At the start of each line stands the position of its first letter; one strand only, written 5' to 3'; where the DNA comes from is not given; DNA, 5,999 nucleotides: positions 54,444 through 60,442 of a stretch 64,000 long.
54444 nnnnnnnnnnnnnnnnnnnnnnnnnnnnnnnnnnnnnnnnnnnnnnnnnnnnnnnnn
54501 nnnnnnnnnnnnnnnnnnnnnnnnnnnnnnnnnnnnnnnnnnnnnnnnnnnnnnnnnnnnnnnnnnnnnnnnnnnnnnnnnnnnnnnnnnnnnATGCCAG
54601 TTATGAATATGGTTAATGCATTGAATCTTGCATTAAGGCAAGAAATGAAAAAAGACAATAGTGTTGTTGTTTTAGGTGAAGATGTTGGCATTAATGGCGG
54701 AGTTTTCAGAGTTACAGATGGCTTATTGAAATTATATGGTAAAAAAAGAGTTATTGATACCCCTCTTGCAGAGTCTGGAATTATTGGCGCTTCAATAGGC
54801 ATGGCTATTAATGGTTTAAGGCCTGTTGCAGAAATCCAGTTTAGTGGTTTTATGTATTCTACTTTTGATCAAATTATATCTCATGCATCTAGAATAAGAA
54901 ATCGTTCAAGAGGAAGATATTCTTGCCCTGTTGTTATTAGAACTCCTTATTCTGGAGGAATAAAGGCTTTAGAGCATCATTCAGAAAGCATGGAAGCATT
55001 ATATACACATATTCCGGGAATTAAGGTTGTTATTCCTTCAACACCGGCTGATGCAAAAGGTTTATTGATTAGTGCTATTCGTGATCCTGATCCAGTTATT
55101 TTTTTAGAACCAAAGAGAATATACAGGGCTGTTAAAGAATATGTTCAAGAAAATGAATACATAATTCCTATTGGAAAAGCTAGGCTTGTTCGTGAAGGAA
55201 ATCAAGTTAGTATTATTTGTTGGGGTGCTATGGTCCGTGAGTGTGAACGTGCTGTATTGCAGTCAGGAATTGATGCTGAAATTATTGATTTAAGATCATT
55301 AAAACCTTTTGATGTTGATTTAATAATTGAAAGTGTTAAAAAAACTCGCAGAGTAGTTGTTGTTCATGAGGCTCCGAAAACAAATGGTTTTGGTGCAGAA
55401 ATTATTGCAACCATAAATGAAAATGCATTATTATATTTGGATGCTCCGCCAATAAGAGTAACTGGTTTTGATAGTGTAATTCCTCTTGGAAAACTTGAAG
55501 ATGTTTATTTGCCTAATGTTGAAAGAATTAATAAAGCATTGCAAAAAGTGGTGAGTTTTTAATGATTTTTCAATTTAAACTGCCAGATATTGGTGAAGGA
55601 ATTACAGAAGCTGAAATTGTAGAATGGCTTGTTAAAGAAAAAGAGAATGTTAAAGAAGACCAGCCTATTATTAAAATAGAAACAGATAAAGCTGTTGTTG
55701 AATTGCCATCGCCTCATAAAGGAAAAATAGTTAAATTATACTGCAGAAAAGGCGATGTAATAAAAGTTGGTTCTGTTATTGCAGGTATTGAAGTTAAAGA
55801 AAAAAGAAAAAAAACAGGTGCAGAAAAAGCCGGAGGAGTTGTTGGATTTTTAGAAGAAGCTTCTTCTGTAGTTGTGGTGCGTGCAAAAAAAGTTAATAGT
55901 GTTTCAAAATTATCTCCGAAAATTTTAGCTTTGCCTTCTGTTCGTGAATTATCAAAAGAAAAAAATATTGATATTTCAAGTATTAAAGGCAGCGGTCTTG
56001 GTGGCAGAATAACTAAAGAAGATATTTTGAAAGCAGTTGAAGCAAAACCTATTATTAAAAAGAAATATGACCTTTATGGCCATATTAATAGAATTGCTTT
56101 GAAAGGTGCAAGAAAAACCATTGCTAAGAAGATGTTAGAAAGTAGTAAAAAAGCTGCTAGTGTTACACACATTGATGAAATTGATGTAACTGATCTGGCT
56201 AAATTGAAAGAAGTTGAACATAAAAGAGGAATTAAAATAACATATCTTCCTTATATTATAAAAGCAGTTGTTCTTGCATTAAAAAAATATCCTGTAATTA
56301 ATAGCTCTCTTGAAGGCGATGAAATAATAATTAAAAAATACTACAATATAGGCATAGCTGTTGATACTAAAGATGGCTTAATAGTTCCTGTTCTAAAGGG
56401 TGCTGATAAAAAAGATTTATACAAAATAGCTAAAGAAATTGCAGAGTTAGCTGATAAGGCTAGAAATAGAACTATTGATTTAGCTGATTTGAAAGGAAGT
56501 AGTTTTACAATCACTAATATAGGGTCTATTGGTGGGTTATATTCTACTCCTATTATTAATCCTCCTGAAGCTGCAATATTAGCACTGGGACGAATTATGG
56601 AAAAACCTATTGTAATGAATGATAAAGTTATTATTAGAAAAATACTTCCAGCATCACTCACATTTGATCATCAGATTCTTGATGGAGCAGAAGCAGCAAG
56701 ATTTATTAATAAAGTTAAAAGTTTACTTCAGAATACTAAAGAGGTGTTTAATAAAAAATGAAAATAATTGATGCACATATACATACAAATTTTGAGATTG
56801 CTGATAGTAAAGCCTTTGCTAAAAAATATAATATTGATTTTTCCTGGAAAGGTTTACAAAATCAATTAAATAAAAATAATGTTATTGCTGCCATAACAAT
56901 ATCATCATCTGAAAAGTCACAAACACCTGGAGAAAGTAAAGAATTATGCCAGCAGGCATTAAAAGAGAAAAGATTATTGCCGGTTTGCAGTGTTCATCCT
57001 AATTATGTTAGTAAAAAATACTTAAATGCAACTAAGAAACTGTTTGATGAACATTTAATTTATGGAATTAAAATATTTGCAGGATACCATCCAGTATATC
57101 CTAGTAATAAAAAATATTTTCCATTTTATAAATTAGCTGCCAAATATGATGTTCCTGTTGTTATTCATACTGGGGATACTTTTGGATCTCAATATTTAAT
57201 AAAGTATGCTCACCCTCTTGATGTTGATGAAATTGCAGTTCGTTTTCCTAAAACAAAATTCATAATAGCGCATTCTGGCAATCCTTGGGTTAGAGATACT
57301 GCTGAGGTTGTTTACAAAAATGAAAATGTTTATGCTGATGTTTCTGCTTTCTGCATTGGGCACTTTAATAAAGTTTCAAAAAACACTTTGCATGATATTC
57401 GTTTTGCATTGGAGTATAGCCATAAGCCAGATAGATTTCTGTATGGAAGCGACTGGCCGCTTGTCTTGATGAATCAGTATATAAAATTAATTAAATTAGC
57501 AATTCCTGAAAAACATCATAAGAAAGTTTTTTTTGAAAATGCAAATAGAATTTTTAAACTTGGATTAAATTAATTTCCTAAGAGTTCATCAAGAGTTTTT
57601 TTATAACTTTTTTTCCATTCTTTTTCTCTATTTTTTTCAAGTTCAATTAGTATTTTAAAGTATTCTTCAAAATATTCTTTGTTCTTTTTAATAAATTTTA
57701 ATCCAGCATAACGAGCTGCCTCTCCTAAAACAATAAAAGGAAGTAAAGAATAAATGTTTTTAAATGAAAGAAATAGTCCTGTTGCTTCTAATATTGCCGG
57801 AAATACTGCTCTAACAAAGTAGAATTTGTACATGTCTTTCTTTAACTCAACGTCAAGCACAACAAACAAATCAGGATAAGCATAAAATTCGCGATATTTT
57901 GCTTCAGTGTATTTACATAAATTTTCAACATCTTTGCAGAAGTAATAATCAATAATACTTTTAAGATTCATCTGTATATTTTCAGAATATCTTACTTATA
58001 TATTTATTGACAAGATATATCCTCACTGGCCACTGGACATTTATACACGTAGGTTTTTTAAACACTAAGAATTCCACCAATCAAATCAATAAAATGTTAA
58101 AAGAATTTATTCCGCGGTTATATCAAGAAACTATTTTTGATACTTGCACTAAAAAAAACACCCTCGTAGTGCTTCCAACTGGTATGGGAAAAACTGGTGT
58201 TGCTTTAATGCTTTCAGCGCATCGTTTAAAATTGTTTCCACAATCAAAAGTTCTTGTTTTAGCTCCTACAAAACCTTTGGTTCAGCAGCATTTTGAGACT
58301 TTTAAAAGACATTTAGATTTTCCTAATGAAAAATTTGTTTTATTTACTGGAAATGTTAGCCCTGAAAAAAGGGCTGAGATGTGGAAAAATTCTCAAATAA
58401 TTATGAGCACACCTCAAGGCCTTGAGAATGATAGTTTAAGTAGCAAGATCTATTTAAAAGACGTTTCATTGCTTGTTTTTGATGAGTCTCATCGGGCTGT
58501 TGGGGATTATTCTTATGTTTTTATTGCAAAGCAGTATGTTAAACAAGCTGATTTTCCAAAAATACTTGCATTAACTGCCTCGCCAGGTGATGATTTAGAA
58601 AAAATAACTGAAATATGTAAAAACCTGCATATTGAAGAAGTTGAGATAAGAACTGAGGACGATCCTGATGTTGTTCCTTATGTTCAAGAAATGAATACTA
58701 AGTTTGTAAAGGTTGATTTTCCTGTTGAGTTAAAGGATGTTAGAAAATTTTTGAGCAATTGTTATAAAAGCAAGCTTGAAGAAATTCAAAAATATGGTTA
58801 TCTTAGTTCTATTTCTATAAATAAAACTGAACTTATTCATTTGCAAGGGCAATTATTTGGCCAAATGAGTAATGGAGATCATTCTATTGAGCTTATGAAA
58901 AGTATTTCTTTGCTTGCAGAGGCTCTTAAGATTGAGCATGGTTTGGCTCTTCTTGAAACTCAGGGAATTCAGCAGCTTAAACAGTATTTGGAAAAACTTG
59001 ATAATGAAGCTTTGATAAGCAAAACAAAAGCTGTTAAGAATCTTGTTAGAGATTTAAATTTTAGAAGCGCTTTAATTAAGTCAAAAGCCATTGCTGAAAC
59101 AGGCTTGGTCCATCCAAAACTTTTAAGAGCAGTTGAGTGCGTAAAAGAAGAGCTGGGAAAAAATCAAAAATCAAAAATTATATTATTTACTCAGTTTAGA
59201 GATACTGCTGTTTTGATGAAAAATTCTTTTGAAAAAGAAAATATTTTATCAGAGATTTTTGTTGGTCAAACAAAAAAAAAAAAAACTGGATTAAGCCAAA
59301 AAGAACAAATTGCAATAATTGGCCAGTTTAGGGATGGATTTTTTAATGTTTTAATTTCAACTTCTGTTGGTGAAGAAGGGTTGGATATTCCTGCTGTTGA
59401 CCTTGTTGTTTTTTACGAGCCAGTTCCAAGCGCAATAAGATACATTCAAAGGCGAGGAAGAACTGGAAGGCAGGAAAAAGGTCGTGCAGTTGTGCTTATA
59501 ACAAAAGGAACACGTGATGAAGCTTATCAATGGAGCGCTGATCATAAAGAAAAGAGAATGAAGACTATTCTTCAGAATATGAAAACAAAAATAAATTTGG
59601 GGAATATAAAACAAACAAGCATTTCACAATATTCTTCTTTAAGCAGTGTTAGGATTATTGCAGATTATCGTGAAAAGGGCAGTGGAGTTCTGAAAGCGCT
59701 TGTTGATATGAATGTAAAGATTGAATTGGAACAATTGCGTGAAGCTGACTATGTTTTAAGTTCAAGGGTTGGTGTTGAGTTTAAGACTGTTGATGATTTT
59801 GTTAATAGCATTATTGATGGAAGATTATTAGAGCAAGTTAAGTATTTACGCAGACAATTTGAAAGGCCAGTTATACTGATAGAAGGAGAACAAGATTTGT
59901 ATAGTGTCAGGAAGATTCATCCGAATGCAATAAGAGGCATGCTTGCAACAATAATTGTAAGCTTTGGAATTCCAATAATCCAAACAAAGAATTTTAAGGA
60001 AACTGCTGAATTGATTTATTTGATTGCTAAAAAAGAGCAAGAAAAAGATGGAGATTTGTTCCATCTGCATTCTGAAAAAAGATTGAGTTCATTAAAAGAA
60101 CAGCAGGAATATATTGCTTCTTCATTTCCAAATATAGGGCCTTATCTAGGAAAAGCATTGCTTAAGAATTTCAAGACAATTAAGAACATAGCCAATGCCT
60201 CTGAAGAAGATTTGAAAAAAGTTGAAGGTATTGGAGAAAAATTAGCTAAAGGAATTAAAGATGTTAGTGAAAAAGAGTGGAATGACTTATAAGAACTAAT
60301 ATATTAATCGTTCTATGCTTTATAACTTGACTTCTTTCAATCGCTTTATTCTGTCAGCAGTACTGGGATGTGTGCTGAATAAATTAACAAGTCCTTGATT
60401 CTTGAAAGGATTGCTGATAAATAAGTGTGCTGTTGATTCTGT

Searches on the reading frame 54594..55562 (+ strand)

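Call 73: search_protein_families(library=pfam, proteins=[window:54594-55562:+], max_evalue=0.001)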
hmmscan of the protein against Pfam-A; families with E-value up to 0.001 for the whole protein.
window:54594-55562:+ (322 aa): 2 families
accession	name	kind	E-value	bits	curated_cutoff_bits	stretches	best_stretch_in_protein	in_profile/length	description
PF02779.29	Transket_pyr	-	5.4e-47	160.1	27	1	4-178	3-173/174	Transketolase, pyrimidine binding domain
PF02780.25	Transketolase_C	-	8.4e-36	123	25.9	1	194-312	1-124/124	Transketolase, C-terminal domain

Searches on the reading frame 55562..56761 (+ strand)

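Call 73: search_protein_families(library=pfam, proteins=[window:55562-56761:+], max_evalue=0.001)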
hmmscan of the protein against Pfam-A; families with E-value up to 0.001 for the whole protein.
window:55562-56761:+ (399 aa): 3 families
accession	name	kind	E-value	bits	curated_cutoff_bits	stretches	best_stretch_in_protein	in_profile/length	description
PF00198.28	2-oxoacid_dh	-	2.1e-84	283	23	1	175-396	4-231/232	2-oxoacid dehydrogenases acyltransferase (catalytic domain)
PF00364.28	Biotin_lipoyl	-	1.2e-20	73.5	22.1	1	4-76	2-73/73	Biotin-requiring enzyme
PF02817.22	E3_binding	-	1.6e-14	54.3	23.7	1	121-156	1-36/36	e3 binding domain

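Call 74: search_protein_families(library=ncbifam, proteins=[window:55562-56761:+], max_evalue=0.00001)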
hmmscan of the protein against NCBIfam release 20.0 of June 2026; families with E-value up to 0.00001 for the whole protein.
window:55562-56761:+ (399 aa): 12 families
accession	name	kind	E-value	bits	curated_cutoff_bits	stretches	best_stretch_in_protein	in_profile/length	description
NF008814.0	PRK11854.1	equivalog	9.8e-102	341.4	722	1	6-394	211-634/637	pyruvate dehydrogenase complex dihydrolipoyllysine-residue acetyltransferase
NF004309.0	PRK05704.1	equivalog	2.8e-93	313.5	449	1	2-394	2-403/408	2-oxoglutarate dehydrogenase complex dihydrolipoyllysine-residue succinyltransferase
TIGR01347.1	sucB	equivalog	2.3e-90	303.7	378.65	1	5-394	3-399/404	dihydrolipoyllysine-residue succinyltransferase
TIGR01348.1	PDHac_trf_long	equivalog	1.1e-89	301.6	552.1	2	110-394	272-584/587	dihydrolipoyllysine-residue acetyltransferase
TIGR02927.1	SucB_Actino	equivalog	4.4e-81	273.4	423.45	3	182-391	349-570/579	2-oxoglutarate dehydrogenase, E2 component, dihydrolipoamide succinyltransferase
NF008815.0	PRK11857.1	equivalog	2.9e-65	220.7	378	1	179-391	82-301/308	dihydrolipoamide acetyltransferase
TIGR01349.1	PDHac_trf_mito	equivalog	1.5e-60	205.6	445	2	111-392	130-432/437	pyruvate dehydrogenase complex dihydrolipoamide acetyltransferase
NF011416.0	PRK14843.1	equivalog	1.1e-47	162.7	429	1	123-391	51-341/347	dihydrolipoamide acetyltransferase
NF008907.0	PRK12270.1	equivalog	2.1e-24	85.4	878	1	174-397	127-369/1241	multifunctional oxoglutarate decarboxylase/oxoglutarate dehydrogenase thiamine pyrophosphate-binding subunit/dihydrolipoyllysine-residue suc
NF011457.0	PRK14875.1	equivalog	6.2e-17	61.6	307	1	2-162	3-123/372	acetoin dehydrogenase dihydrolipoyllysine-residue acetyltransferase subunit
NF008854.0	PRK11892.1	equivalog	1.3e-08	34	454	1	1-86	1-87/464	pyruvate dehydrogenase complex E1 component subunit beta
NF040637.1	CatA_like_2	equivalog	6.5e-06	26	250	0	199-390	23-201/203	CatA-like O-acetyltransferase, family 2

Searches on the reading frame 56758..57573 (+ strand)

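Call 73: search_protein_families(library=pfam, proteins=[window:56758-57573:+], max_evalue=0.001)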
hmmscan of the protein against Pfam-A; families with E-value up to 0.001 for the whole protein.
window:56758-57573:+ (271 aa): 2 families
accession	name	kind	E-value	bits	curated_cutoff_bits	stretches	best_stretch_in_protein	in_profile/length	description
PF04909.20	Amidohydro_2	-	1.7e-30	107.2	26.4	1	4-268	1-289/289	Amidohydrolase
PF01026.27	TatD_DNase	-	4.2e-08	33.3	27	1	4-185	1-166/253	TatD related DNase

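Call 74: search_protein_families(library=ncbifam, proteins=[window:56758-57573:+], max_evalue=0.00001)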
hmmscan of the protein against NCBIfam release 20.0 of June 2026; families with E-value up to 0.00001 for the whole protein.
window:56758-57573:+ (271 aa): 0 families

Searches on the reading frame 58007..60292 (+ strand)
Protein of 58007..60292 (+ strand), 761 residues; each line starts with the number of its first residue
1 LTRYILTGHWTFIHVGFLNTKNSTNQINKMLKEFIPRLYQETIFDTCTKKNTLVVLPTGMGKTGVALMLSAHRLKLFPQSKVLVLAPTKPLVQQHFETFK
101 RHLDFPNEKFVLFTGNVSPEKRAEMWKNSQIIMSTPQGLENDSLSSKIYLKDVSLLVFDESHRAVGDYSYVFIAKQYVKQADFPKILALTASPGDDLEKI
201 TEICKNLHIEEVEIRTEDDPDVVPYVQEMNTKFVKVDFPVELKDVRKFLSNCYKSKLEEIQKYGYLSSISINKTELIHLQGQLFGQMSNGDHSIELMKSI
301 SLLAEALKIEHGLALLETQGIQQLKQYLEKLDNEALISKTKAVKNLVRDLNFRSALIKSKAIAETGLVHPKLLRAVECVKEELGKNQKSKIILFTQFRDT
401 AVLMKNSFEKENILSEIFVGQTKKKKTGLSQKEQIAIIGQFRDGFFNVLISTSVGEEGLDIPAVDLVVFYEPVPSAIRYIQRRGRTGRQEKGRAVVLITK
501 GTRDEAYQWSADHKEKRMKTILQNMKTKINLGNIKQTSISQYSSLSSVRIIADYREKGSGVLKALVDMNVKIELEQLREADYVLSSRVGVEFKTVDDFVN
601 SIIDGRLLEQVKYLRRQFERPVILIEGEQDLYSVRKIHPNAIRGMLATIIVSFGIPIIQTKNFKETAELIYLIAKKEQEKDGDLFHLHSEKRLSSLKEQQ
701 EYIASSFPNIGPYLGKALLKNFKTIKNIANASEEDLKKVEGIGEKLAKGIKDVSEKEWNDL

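Call 73: search_protein_families(library=pfam, proteins=[window:58007-60292:+], max_evalue=0.001)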
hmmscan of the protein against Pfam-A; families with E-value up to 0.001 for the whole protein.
window:58007-60292:+ (761 aa): 10 families
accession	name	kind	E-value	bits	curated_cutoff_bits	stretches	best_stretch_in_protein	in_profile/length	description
PF02732.21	ERCC4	-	1.2e-30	106.7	24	1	553-672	2-139/140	ERCC4 domain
PF00270.35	DEAD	-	5.3e-26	91.8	26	1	39-199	3-166/167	DEAD/DEAH box helicase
PF00271.37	Helicase_C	-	5.2e-24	85.1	23.5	1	376-488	3-108/110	Helicase conserved C-terminal domain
PF04851.21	ResIII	-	1.2e-21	77.8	22.5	1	36-193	4-162/164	Type III restriction enzyme, res subunit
PF21210.2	RNA_helicase_helical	-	1e-16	61.4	27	1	252-356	3-107/108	Putative ATP-dependent RNA helicase, helical bundle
PF12826.13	HHH_2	-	4.1e-11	43.3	27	1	707-759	8-60/64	Helix-hairpin-helix motif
PF14520.12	HHH_5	-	3e-10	40.9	27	1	707-751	7-52/57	Helix-hairpin-helix domain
PF00633.29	HHH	-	5.9e-06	26.3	24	1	725-748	2-25/30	Helix-hairpin-helix motif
PF18766.7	SWI2_SNF2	-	0.00029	21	26.7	0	48-199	17-161/221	SWI2/SNF2 ATPase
PF22590.2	Cas3-like_C_2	-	0.00046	20.9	27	0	434-490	62-105/106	CRISPR-associated nuclease/helicase Cas3, C-terminal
